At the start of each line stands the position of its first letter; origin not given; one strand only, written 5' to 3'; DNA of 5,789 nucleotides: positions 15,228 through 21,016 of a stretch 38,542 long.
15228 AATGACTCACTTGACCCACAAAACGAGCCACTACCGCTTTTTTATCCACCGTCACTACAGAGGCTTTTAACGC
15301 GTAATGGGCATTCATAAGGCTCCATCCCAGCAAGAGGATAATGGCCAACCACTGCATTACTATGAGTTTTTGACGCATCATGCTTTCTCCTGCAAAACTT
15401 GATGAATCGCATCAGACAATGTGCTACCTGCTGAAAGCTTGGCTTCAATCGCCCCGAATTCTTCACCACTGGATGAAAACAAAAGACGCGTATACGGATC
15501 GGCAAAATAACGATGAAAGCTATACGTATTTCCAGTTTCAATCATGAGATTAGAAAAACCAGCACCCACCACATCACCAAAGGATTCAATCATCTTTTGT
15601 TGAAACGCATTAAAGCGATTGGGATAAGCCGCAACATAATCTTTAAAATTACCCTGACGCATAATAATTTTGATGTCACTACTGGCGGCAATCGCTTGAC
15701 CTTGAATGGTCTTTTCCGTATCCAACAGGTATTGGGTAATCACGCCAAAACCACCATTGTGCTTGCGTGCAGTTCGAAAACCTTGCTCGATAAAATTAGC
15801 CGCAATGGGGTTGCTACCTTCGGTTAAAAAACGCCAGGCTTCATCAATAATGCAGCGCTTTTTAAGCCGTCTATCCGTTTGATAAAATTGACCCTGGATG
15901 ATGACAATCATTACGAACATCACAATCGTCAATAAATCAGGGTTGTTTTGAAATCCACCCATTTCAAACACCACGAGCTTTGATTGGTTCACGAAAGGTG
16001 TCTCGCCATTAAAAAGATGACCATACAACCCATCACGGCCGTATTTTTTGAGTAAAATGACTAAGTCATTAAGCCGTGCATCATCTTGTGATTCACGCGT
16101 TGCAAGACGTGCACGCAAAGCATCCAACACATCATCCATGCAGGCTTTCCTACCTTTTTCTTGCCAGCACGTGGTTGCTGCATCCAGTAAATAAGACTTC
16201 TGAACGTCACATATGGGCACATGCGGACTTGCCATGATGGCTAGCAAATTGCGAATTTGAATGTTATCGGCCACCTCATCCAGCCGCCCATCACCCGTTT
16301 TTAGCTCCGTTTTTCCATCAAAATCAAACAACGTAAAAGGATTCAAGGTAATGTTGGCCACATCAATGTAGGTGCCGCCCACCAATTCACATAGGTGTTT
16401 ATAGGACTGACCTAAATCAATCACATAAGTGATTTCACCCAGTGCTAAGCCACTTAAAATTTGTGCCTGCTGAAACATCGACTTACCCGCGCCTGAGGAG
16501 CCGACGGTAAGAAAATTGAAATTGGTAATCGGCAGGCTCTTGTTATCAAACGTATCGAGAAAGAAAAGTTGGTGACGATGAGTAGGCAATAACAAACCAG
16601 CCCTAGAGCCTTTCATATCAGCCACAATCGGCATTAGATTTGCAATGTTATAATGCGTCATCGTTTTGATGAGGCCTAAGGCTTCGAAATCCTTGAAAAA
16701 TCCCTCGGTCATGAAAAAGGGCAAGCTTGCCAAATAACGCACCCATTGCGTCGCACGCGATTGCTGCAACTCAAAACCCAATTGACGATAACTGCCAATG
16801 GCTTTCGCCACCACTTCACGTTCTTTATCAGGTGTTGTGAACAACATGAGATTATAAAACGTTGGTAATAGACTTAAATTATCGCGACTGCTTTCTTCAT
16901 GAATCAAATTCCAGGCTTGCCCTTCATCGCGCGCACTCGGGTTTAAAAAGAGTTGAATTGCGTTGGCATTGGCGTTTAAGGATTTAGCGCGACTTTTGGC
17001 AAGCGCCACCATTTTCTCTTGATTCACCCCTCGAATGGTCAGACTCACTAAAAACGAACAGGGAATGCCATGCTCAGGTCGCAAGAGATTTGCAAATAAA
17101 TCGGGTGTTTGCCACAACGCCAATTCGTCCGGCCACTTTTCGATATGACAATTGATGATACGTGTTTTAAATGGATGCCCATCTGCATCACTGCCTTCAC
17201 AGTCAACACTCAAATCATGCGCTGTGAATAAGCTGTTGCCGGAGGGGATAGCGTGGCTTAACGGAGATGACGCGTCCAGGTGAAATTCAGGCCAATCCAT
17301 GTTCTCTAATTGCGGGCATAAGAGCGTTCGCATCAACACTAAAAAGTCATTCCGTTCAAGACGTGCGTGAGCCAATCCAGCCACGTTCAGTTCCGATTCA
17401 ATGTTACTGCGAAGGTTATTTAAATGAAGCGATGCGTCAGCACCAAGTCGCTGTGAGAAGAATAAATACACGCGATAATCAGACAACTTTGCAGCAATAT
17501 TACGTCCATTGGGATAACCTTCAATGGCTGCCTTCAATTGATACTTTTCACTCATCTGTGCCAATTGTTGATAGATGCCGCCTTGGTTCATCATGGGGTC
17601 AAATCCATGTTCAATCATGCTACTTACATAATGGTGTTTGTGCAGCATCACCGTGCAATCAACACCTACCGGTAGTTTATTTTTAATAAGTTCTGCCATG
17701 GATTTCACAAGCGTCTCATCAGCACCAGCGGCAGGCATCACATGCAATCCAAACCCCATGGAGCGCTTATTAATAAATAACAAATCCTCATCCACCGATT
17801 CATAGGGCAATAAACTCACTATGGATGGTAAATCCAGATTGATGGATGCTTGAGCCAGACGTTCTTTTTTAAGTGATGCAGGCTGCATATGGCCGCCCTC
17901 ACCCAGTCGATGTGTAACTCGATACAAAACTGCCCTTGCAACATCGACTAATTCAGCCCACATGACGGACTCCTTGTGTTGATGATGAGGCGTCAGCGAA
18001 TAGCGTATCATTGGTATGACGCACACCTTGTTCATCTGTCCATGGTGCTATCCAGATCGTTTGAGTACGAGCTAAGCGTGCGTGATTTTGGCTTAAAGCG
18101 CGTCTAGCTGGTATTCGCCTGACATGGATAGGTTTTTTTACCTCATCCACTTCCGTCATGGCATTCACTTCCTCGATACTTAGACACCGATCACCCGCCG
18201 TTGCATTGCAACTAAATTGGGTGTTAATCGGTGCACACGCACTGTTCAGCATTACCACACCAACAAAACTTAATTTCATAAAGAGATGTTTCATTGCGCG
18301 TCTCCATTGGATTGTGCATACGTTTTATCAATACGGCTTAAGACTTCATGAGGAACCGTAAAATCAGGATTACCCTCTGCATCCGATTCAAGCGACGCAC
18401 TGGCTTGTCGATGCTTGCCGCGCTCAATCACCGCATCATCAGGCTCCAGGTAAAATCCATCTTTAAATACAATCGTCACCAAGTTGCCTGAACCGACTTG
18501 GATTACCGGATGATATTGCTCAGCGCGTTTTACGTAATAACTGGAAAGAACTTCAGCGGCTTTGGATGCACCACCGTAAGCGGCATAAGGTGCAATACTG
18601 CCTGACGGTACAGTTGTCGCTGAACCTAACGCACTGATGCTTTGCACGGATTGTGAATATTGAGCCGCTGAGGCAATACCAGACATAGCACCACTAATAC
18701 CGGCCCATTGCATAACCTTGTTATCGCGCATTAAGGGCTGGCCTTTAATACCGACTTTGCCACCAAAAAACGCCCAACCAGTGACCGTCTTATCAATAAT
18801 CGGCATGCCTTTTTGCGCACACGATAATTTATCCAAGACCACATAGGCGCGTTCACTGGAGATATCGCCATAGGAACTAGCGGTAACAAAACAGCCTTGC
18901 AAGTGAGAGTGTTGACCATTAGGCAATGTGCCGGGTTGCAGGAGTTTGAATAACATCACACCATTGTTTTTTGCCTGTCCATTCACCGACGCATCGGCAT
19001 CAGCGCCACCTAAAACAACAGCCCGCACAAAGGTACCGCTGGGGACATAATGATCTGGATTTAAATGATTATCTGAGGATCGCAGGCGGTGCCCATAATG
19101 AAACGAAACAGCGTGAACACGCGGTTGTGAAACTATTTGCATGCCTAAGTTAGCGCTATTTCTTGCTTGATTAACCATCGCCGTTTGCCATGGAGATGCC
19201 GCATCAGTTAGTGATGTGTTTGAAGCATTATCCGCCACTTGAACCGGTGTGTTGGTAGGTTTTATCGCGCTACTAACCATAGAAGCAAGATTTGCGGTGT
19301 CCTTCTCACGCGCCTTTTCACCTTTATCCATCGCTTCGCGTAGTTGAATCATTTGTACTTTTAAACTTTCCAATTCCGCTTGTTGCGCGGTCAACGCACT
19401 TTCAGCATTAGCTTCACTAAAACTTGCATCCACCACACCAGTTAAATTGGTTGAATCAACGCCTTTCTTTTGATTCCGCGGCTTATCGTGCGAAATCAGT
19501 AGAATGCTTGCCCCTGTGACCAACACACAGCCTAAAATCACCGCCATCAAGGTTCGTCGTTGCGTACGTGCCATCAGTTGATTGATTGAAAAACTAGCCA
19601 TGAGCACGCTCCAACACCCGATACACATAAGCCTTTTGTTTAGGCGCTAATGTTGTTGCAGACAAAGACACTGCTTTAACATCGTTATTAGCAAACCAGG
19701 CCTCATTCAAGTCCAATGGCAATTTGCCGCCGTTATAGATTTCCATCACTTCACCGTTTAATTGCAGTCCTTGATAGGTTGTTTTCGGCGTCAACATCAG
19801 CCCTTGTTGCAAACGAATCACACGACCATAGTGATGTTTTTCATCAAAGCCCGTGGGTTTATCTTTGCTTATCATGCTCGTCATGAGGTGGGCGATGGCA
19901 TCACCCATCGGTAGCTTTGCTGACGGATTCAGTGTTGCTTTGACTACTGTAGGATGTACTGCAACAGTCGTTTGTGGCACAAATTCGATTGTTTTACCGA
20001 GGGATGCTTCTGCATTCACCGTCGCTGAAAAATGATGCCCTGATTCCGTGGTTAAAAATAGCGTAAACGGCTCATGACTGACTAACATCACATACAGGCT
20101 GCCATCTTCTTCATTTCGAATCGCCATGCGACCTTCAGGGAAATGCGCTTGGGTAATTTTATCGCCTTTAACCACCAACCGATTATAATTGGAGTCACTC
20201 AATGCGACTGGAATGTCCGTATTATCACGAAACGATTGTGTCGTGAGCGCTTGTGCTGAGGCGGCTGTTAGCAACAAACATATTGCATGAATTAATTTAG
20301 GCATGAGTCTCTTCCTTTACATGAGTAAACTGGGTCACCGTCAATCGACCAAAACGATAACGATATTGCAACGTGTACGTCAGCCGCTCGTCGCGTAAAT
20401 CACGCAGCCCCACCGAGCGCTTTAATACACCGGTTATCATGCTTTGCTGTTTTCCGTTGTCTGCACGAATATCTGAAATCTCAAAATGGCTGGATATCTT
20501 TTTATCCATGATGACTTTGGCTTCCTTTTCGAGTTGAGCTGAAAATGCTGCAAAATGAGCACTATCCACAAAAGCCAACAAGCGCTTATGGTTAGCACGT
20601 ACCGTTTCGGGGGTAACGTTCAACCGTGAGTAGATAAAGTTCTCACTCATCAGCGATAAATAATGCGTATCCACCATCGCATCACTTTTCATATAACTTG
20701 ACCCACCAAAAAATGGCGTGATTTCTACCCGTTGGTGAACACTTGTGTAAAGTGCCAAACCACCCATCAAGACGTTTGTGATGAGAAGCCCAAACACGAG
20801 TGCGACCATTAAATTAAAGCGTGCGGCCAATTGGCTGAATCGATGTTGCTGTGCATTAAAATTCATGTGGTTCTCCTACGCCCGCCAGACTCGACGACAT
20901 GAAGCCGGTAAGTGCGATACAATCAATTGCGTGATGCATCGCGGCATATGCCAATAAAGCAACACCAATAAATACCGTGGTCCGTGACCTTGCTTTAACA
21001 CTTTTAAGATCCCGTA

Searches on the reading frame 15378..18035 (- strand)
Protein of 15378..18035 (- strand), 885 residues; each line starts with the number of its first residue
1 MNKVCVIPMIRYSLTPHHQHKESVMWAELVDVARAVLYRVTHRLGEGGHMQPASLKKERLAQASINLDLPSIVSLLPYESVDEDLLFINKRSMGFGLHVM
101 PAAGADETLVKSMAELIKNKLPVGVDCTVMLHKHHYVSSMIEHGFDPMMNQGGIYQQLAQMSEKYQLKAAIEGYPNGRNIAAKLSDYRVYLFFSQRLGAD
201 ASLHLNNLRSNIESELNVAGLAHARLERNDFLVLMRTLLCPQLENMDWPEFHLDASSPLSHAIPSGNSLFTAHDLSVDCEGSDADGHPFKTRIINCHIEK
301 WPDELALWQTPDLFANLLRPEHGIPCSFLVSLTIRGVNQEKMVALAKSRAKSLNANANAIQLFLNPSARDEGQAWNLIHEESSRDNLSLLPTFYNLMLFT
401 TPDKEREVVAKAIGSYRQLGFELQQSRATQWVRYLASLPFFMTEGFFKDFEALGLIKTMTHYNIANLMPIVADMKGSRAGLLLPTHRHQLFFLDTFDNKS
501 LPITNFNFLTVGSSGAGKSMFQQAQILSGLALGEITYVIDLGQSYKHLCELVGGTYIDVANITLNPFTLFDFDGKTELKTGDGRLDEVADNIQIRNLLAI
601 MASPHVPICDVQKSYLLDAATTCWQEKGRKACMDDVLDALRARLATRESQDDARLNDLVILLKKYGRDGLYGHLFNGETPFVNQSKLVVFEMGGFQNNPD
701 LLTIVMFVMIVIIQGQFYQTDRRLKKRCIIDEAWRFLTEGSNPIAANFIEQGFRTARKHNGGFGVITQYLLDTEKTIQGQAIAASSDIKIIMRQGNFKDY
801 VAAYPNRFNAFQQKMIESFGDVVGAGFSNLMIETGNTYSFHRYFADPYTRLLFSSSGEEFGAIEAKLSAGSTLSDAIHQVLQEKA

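Call 44: search_protein_families(library=pfam, proteins=[window:15378-18035:-], max_evalue=0.001)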
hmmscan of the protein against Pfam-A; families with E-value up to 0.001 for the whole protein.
window:15378-18035:- (885 aa): 3 families
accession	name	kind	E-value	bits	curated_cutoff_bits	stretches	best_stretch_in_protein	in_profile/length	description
PF11130.14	TraC_F_IV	-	4.9e-65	220.4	28.1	1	73-441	2-374/375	TraC protein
PF19044.6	P-loop_TraG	-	2.3e-32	112.6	25.8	1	501-799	25-323/413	TraG P-loop domain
PF12846.13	AAA_10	-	1.9e-05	24.3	27.5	0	700-782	216-295/362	AAA-like domain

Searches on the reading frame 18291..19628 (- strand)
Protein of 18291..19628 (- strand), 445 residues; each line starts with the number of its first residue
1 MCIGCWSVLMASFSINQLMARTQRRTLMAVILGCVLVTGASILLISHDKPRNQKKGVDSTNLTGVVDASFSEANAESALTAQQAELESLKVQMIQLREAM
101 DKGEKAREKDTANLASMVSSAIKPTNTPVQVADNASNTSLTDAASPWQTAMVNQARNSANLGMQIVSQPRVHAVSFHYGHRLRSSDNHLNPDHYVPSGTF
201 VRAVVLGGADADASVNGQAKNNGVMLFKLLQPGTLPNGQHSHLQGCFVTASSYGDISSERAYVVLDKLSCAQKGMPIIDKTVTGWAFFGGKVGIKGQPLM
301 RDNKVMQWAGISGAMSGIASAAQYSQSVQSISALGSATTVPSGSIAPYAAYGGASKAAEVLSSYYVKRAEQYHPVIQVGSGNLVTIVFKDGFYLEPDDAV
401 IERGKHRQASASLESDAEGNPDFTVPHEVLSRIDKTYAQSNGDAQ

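Call 44: search_protein_families(library=pfam, proteins=[window:18291-19628:-], max_evalue=0.001)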
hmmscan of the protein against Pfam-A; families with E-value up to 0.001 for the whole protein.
window:18291-19628:- (445 aa): 1 family
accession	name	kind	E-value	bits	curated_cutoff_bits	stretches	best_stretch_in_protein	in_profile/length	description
PF03743.19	TrbI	-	7.3e-23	81.8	35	1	194-393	1-187/188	Bacterial conjugation TrbI-like protein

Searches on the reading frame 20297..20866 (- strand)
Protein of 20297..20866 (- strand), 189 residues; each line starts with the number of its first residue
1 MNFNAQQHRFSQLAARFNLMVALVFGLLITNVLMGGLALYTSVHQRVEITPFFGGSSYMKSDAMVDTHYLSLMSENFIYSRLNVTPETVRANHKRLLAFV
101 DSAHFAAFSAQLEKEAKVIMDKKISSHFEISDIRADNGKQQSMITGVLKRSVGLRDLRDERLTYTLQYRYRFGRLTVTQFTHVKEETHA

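Call 91: search_protein_families(library=pfam, proteins=[window:20297-20866:-], max_evalue=0.001)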
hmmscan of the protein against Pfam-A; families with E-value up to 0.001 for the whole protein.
window:20297-20866:- (189 aa): 1 family
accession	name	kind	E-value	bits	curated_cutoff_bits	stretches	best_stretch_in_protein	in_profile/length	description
PF05309.16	TraE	-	7.8e-43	146.5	24.8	1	1-181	1-181/182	TraE protein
